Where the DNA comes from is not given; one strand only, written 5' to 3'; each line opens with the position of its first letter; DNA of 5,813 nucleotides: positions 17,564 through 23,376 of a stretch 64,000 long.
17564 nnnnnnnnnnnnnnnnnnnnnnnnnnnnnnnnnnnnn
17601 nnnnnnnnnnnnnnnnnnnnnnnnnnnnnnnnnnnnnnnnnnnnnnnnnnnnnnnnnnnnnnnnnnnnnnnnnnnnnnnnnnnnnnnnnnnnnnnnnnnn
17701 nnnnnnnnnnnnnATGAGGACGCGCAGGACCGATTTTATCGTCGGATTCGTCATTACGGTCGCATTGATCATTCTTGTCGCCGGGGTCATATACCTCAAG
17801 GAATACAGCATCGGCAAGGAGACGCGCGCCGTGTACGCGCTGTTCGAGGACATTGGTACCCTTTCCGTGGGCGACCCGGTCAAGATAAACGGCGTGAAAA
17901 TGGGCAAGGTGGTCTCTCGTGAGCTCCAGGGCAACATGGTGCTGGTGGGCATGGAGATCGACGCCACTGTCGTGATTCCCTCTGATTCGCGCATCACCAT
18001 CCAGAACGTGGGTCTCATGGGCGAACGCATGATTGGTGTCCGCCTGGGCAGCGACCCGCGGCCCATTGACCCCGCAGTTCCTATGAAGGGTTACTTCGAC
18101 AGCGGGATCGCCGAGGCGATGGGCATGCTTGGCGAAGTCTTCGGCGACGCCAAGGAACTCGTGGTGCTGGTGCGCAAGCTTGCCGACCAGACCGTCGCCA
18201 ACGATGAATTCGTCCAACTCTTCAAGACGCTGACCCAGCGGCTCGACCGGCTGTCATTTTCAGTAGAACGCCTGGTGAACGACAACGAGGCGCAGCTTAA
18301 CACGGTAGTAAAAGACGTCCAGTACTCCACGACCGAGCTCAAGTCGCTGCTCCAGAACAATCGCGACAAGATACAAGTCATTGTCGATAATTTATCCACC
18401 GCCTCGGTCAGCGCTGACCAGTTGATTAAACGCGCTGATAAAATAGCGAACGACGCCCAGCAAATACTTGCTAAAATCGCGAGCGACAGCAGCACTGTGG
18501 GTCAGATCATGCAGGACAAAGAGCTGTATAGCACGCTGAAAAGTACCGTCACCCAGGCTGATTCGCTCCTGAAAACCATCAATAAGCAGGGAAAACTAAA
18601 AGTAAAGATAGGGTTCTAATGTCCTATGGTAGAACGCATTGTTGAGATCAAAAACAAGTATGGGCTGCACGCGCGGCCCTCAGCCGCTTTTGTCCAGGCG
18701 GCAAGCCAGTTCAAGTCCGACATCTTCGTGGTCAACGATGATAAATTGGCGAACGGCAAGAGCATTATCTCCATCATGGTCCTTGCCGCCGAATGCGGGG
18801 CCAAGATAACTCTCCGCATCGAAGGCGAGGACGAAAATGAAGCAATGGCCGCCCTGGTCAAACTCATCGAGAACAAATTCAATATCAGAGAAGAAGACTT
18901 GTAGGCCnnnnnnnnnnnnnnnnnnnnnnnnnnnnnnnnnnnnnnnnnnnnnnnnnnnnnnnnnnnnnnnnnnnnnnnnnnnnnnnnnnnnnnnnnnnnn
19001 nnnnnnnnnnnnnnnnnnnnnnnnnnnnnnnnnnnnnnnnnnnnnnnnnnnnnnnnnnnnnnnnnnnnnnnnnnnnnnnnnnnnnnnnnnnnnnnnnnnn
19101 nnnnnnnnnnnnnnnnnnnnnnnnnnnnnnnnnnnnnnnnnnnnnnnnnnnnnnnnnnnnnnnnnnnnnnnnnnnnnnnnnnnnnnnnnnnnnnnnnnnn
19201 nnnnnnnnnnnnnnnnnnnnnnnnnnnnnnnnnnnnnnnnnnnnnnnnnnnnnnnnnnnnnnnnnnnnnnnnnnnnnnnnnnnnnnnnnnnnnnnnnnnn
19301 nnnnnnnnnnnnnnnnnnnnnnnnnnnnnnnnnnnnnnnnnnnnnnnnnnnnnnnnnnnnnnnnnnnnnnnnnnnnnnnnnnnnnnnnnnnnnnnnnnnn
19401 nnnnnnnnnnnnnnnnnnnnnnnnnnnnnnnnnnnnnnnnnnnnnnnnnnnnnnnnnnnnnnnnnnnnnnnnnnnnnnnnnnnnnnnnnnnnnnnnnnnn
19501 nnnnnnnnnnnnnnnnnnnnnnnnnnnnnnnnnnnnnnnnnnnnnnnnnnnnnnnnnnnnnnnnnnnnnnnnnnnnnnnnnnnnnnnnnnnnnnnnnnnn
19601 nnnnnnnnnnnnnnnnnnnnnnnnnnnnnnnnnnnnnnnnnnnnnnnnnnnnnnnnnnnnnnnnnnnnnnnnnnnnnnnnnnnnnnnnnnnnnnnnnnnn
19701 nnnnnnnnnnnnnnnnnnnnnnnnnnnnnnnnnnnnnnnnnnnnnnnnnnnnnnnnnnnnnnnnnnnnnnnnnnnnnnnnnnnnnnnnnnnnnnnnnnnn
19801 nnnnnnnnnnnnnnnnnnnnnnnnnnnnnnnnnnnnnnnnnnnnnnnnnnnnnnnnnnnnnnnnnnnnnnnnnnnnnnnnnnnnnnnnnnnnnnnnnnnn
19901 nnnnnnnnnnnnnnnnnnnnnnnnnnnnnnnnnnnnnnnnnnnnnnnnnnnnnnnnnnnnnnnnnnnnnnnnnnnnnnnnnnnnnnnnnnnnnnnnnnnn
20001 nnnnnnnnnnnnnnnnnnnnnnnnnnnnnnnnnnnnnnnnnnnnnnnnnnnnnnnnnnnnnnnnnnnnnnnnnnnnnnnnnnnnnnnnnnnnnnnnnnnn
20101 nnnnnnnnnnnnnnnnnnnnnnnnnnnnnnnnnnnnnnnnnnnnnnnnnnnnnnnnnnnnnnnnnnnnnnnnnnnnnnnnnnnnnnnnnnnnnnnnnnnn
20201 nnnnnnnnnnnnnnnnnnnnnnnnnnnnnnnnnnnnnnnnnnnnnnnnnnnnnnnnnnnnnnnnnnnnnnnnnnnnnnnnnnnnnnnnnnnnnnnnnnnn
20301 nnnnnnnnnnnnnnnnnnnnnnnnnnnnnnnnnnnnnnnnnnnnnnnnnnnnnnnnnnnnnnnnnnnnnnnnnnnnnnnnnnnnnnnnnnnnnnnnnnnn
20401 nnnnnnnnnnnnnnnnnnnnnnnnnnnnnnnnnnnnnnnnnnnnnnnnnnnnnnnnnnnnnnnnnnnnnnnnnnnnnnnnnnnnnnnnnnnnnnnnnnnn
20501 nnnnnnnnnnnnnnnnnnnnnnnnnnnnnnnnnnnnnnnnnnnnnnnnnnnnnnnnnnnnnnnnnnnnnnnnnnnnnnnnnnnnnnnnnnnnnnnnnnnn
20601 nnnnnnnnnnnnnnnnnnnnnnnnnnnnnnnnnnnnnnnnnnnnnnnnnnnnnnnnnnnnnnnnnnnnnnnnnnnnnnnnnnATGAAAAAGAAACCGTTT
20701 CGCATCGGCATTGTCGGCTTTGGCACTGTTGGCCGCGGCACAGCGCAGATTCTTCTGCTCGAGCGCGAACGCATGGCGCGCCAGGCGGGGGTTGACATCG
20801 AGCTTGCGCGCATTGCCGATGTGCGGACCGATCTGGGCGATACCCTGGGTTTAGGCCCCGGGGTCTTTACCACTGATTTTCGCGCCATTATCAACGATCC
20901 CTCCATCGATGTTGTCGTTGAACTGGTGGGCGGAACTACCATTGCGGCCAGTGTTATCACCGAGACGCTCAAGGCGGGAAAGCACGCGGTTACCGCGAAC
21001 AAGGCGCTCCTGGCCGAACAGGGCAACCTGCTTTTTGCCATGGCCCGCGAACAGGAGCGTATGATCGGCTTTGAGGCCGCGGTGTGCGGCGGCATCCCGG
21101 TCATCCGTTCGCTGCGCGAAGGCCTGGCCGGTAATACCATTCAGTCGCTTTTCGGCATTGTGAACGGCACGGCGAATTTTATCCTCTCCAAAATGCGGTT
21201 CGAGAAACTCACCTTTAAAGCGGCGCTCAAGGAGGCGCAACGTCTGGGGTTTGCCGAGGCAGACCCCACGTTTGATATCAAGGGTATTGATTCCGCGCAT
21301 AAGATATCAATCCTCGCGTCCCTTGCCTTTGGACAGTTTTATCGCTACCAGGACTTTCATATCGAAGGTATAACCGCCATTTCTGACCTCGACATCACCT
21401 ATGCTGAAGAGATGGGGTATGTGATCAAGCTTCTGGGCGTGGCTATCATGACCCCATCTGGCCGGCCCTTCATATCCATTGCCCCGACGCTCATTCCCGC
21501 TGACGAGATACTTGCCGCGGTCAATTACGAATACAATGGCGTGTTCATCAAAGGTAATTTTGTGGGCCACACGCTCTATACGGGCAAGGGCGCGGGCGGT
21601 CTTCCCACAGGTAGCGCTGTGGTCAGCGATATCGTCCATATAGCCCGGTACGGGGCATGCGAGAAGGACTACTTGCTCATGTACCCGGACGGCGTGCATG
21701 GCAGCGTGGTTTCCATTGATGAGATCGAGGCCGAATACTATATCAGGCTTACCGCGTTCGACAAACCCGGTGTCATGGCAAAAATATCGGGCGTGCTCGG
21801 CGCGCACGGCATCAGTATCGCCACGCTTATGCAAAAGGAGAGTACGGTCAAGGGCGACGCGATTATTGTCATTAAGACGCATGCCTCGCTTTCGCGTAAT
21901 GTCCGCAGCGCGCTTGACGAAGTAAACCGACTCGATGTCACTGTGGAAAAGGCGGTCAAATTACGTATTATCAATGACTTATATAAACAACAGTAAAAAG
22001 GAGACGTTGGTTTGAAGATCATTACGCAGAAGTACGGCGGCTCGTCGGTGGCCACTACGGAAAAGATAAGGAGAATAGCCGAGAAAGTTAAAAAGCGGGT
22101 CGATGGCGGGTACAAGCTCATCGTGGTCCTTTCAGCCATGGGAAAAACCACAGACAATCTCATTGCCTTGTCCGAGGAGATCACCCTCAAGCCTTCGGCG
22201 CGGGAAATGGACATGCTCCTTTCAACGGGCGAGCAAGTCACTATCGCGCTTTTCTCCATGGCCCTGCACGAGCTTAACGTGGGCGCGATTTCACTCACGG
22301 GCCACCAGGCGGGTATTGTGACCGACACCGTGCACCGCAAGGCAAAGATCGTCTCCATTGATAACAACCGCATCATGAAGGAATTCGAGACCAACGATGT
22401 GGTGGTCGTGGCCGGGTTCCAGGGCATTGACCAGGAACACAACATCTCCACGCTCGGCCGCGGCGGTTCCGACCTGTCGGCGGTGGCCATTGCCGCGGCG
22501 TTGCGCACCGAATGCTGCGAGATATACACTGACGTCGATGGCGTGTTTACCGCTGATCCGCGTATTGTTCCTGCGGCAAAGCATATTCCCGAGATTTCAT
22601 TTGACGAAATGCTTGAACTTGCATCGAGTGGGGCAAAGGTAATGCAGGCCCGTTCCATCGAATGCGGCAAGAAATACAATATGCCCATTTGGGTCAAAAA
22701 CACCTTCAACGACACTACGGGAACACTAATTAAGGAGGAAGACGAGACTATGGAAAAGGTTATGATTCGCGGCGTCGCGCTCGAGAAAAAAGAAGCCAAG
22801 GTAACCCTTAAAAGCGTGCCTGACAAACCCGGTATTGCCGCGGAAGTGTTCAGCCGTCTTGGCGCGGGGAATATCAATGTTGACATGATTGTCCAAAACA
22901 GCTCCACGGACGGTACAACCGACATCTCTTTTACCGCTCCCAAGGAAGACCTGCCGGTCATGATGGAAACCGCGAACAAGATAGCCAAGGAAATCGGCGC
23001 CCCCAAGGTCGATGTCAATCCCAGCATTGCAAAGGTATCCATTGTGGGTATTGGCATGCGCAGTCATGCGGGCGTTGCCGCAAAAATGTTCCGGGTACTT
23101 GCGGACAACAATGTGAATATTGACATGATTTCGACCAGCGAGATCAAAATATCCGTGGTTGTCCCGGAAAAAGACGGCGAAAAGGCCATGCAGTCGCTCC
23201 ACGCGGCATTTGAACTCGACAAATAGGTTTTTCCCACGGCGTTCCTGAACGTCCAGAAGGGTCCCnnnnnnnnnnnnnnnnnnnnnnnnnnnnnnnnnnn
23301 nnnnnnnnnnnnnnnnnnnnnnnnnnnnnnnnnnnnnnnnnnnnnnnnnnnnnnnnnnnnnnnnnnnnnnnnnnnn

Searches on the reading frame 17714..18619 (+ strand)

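Call 33: search_protein_families(library=pfam, proteins=[window:17714-18619:+], max_evalue=0.0001)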
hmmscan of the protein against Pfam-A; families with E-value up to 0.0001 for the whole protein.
window:17714-18619:+ (301 aa): 1 family
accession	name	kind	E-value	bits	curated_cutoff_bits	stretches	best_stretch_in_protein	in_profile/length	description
PF02470.25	MlaD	-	2.6e-15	56.9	25.1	1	37-110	2-79/81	MlaD protein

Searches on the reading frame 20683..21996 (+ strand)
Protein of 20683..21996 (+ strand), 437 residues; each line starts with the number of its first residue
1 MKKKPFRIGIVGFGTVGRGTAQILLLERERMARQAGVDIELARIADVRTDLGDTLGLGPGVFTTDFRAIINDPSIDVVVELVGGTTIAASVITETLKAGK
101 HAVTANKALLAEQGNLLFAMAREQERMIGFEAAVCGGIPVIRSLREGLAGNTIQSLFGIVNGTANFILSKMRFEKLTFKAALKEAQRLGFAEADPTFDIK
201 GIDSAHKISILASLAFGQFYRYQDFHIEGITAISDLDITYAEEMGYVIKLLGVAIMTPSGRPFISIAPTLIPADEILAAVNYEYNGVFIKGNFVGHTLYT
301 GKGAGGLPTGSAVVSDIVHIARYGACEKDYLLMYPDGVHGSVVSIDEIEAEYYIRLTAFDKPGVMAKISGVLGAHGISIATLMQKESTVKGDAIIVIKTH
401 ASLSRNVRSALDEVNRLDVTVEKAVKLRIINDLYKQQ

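Call 33: search_protein_families(library=pfam, proteins=[window:20683-21996:+], max_evalue=0.0001)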
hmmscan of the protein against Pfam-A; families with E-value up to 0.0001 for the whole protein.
window:20683-21996:+ (437 aa): 3 families
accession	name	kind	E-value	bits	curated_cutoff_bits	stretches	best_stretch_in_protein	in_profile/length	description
PF00742.24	Homoserine_dh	-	1.8e-59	200.9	22.9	1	139-318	1-173/173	Homoserine dehydrogenase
PF03447.22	NAD_binding_3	-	2.4e-16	60.9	24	1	12-130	1-115/116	Homoserine dehydrogenase, NAD binding domain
PF01842.31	ACT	-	3.1e-09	36.9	27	1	352-412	1-59/66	ACT domain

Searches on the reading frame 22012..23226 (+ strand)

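Call 75: search_protein_families(library=pfam, proteins=[window:22012-23226:+], max_evalue=0.01)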
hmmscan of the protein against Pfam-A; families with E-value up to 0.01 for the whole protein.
window:22012-23226:+ (404 aa): 4 families
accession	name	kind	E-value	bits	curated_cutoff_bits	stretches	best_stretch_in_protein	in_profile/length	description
PF00696.33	AA_kinase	-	1.6e-50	172.5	24.9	1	4-230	3-234/234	Amino acid kinase family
PF22468.2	ACT_9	-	1.1e-37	128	27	2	342-400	1-61/61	ACT domain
PF01842.31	ACT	-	1.3e-20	73.3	27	2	268-324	6-64/66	ACT domain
PF13840.12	ACT_7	-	3.2e-20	72.2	27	1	336-397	3-64/65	ACT domain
